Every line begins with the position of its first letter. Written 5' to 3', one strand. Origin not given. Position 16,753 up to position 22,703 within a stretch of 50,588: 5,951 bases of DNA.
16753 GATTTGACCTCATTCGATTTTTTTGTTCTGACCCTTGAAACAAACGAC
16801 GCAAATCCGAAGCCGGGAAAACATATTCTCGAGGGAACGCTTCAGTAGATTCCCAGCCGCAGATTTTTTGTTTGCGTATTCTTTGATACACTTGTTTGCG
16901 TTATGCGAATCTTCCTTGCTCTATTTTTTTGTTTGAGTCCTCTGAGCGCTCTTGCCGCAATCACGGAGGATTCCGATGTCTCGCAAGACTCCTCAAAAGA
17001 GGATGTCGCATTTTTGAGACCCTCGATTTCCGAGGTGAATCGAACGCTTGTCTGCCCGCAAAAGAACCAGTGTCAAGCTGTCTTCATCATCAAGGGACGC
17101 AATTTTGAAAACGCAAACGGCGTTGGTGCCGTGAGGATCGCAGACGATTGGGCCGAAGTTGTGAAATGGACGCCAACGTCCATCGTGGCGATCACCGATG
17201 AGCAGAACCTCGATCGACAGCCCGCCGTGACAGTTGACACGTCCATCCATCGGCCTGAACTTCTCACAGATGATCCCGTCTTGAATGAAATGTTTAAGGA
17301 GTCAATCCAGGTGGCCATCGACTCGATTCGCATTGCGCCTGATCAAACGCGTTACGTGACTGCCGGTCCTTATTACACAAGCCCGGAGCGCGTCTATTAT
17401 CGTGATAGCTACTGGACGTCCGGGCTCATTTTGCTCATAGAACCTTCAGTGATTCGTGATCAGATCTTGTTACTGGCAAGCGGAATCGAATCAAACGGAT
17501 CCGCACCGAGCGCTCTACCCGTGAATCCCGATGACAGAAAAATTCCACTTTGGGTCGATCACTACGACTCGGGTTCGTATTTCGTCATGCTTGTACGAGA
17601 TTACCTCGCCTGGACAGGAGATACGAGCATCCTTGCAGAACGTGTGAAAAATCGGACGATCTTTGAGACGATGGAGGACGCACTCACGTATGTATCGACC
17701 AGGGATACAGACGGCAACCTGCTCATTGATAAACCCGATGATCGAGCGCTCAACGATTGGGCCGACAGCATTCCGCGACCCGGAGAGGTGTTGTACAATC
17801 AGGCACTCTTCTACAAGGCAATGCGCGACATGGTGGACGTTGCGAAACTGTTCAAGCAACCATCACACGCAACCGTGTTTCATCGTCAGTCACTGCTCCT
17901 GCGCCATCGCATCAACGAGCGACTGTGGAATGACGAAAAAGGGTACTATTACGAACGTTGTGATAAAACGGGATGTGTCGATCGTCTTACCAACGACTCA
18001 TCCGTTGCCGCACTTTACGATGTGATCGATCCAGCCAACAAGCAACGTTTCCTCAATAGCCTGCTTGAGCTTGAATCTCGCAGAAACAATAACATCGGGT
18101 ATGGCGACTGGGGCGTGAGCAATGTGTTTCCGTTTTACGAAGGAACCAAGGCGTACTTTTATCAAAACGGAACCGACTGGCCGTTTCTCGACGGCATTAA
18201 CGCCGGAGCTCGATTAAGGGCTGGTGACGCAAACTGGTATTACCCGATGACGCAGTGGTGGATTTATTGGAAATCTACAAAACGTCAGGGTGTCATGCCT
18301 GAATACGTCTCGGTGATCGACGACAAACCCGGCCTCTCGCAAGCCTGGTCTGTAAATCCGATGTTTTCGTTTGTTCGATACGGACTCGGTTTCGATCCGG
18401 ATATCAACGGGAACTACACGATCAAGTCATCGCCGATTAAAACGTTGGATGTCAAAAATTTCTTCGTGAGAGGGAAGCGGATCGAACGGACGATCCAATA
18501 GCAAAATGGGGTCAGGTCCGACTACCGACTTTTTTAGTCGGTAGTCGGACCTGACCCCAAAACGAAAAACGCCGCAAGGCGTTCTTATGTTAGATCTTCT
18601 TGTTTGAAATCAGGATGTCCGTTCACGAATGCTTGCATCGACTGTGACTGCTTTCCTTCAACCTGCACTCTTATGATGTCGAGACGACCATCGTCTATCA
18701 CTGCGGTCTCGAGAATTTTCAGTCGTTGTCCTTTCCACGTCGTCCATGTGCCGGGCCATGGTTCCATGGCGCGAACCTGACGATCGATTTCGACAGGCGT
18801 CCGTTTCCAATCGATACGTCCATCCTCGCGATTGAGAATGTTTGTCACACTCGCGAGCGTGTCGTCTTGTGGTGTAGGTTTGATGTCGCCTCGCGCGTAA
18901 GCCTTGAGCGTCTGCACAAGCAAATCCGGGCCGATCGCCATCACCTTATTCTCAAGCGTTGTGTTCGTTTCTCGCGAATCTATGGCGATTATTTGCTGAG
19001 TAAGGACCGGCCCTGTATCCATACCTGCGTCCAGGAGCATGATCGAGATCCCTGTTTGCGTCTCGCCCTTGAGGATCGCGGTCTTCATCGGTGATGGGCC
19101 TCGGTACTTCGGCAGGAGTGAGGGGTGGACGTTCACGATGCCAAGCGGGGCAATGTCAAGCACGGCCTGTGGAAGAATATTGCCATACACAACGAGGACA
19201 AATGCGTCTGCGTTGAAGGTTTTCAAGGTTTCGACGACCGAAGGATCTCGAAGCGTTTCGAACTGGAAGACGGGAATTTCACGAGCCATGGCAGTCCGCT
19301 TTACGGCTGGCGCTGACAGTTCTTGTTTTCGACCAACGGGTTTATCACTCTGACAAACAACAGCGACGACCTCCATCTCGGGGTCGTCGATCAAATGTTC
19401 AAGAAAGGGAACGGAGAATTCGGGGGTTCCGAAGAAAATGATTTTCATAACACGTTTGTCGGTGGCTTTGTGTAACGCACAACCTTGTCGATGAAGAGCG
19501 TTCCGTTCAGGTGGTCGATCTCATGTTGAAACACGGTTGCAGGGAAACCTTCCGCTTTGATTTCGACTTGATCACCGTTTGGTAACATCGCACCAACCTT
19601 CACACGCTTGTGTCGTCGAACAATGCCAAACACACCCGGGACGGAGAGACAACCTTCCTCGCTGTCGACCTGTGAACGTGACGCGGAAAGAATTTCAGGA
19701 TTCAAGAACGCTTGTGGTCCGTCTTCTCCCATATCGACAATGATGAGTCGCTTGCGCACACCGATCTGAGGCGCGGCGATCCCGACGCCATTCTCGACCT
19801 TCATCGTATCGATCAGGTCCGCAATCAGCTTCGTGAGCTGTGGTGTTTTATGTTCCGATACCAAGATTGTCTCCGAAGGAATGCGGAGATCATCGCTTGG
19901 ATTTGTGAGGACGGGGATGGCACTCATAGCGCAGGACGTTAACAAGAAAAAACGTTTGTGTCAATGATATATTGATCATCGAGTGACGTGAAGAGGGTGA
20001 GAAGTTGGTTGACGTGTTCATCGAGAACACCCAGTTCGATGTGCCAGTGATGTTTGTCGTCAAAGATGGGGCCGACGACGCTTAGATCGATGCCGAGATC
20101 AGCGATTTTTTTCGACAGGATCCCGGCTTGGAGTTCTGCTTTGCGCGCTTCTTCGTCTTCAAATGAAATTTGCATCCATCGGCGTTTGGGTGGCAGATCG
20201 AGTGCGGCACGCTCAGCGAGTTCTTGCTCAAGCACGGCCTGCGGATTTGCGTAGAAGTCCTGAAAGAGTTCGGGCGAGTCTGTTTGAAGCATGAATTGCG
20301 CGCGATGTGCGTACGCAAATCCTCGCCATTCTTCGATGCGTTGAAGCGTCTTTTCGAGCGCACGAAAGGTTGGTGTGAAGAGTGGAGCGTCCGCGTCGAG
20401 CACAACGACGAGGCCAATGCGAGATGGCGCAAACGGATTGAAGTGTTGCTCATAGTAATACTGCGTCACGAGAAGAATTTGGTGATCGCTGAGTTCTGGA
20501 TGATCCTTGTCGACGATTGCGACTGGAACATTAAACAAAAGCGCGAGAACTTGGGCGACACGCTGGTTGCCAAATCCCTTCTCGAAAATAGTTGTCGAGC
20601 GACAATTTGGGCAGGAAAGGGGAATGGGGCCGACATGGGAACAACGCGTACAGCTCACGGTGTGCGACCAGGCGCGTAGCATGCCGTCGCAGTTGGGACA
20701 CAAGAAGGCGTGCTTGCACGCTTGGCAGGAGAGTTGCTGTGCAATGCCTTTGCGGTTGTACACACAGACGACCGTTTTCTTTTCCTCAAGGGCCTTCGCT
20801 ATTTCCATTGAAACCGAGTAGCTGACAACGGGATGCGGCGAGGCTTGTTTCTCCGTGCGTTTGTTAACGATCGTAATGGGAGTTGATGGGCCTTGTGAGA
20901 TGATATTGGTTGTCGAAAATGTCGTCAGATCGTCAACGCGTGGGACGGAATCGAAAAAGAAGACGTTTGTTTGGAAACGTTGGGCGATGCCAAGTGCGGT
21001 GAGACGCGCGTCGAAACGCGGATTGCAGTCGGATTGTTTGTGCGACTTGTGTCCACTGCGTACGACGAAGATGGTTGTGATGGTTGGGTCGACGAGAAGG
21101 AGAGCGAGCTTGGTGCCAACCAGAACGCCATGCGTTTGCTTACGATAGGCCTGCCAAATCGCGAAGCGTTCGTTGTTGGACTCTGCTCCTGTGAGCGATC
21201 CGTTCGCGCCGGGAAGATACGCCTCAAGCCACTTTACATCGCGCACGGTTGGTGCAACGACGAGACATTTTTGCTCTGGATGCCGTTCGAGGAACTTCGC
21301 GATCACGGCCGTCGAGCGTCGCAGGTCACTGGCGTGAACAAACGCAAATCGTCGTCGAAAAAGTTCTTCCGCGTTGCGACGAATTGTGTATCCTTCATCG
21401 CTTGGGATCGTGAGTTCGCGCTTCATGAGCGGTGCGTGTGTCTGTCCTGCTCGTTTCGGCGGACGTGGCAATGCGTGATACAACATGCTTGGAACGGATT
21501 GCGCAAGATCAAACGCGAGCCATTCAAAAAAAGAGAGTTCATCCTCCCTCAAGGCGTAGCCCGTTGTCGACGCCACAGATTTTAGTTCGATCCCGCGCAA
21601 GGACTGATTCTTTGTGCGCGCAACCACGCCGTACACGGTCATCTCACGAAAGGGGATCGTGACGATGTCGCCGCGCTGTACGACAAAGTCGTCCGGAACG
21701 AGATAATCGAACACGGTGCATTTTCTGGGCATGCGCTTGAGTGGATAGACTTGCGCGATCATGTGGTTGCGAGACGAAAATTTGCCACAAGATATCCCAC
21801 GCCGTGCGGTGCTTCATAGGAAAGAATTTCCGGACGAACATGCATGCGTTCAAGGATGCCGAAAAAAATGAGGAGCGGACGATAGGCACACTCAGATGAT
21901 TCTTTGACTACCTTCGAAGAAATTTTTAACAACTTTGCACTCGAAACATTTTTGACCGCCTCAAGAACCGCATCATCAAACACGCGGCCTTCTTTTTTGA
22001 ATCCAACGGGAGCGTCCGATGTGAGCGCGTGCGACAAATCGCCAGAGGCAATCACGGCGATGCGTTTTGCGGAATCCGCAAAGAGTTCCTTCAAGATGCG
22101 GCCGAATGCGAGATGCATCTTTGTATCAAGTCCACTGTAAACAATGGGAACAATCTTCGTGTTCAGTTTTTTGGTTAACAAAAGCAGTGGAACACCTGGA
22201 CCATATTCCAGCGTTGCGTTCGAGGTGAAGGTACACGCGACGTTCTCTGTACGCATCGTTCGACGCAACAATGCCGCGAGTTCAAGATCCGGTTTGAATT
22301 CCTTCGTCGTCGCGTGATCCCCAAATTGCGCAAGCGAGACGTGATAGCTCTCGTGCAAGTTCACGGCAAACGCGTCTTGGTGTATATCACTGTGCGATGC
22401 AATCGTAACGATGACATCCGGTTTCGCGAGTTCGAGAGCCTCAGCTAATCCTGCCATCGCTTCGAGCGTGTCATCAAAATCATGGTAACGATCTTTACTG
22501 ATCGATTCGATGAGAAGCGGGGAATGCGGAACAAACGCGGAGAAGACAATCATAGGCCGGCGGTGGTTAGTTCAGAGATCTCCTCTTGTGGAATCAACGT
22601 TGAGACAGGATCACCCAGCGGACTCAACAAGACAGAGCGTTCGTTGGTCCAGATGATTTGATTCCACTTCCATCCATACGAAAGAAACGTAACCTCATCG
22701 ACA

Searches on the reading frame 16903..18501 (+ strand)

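Call 55: search_protein_families(library=pfam, proteins=[window:16903-18501:+], max_evalue=0.00001)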
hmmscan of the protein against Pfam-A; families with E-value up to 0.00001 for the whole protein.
window:16903-18501:+ (532 aa): 3 families
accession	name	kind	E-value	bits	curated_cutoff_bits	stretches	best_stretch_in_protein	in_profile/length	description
PF17389.8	Bac_rhamnosid6H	-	2.6e-08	34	24.5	1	196-406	77-269/339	Bacterial alpha-L-rhamnosidase 6 hairpin glycosidase domain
PF17167.11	Glyco_hydro_94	-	1.4e-07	31.1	27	1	162-352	47-251/420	Glycosyl hydrolase 94 superfamily, catalytic domain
PF01204.24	Trehalase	-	2.2e-07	30.5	21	0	301-373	311-383/512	Trehalase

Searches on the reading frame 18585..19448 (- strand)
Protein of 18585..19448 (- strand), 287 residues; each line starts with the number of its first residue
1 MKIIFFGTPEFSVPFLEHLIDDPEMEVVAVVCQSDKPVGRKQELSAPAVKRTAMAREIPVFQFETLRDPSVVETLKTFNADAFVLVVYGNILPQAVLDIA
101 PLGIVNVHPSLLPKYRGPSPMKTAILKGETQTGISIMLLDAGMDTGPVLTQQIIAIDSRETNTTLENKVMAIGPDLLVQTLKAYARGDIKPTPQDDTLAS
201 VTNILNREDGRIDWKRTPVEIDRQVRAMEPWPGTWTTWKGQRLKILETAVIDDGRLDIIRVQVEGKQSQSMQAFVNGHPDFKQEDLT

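Call 55: search_protein_families(library=pfam, proteins=[window:18585-19448:-], max_evalue=0.00001)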
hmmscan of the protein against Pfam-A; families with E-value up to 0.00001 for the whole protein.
window:18585-19448:- (287 aa): 2 families
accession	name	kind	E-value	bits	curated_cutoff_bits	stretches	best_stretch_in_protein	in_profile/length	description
PF00551.24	Formyl_trans_N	-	1.1e-41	143.1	26.1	1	1-181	1-181/181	Formyl transferase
PF02911.23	Formyl_trans_C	-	3.8e-17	62.7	21.1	1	206-252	3-49/100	Formyl transferase, C-terminal domain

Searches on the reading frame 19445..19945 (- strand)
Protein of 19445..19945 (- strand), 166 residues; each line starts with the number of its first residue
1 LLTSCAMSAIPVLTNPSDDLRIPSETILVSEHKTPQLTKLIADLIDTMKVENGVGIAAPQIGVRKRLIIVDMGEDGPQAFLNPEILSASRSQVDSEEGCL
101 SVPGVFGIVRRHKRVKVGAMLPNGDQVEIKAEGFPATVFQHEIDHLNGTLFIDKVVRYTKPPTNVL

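Call 55: search_protein_families(library=pfam, proteins=[window:19445-19945:-], max_evalue=0.00001)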
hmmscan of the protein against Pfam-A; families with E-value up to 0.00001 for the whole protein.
window:19445-19945:- (166 aa): 1 family
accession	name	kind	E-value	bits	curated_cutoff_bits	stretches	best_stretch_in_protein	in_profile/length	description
PF01327.26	Pep_deformylase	-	4.3e-45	153.5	22.8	1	12-158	4-153/156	Polypeptide deformylase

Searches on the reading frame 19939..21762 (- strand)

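Call 55: search_protein_families(library=pfam, proteins=[window:19939-21762:-], max_evalue=0.00001)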
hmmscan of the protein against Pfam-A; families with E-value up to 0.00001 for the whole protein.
window:19939-21762:- (607 aa): 1 family
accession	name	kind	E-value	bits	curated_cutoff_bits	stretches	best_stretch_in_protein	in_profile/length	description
PF17764.6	PriA_3primeBD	-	5.7e-10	39.4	22.7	1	17-99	11-96/96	3'DNA-binding domain (3'BD)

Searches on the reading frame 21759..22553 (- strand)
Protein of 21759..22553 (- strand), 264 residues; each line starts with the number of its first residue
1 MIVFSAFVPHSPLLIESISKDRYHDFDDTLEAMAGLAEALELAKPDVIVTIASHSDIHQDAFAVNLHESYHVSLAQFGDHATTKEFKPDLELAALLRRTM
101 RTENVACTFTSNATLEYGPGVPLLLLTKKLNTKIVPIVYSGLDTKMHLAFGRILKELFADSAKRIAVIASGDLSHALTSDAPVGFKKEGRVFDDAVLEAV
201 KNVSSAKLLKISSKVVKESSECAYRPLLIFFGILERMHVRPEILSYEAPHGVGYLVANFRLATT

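Call 55: search_protein_families(library=pfam, proteins=[window:21759-22553:-], max_evalue=0.00001)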
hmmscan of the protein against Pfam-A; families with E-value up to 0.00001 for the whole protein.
window:21759-22553:- (264 aa): 2 families
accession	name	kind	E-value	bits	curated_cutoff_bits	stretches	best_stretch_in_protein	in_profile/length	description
PF02900.23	LigB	-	7.1e-26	91.3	26.3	1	6-256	3-268/269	Catalytic LigB subunit of aromatic ring-opening dioxygenase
PF01875.22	Memo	-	2.6e-09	37.1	27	1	86-249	94-252/269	Memo-like protein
